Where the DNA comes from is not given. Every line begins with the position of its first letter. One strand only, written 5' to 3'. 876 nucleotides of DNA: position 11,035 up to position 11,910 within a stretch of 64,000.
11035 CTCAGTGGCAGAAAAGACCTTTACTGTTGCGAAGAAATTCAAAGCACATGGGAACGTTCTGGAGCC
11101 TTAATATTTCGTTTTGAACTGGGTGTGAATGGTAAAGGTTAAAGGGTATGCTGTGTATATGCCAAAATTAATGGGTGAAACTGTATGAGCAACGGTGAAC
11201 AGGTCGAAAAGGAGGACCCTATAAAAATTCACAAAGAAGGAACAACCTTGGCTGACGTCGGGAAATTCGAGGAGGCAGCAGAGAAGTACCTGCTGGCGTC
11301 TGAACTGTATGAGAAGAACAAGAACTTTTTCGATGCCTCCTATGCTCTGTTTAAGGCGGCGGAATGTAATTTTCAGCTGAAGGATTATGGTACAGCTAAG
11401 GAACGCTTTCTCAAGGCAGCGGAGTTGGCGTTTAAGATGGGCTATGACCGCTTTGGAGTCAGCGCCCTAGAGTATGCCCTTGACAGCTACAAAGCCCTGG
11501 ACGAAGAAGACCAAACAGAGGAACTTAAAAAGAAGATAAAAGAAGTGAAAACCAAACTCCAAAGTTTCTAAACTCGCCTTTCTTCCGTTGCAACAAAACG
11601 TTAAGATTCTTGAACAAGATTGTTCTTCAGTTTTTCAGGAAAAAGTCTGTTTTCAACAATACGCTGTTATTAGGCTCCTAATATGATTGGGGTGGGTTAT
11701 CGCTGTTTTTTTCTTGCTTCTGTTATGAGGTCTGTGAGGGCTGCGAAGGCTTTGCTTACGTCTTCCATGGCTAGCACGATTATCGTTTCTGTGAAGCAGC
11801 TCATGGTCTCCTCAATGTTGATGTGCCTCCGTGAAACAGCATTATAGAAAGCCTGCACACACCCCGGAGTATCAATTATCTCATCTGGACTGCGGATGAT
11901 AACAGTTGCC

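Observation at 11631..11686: Dispersed ~56-bp intergenic repeat family (5 copies in 64 kb), an archaeal REP/MITE-like element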

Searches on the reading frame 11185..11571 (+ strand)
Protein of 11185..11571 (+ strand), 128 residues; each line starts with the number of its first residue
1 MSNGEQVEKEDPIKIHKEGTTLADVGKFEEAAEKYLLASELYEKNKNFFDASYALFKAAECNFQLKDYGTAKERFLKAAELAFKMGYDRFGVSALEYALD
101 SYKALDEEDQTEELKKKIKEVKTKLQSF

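Call 8: search_protein_families(library=pfam, proteins=[window:11185-11571:+])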
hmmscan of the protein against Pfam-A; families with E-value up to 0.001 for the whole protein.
window:11185-11571:+ (128 aa): 2 families
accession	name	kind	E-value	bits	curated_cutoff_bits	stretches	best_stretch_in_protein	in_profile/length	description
PF14938.12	SNAP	-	5.7e-08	33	25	1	26-122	29-124/282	Soluble NSF attachment protein, SNAP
PF07719.23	TPR_2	-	5.5e-05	23.4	27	0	53-82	2-31/34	Tetratricopeptide repeat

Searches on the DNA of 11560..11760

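Call 63: search_rna_families(source=window, start=11560, end=11760, threshold=evalue, max_evalue=1)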
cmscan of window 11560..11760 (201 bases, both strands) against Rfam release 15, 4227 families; matches with E-value up to 1: 0.
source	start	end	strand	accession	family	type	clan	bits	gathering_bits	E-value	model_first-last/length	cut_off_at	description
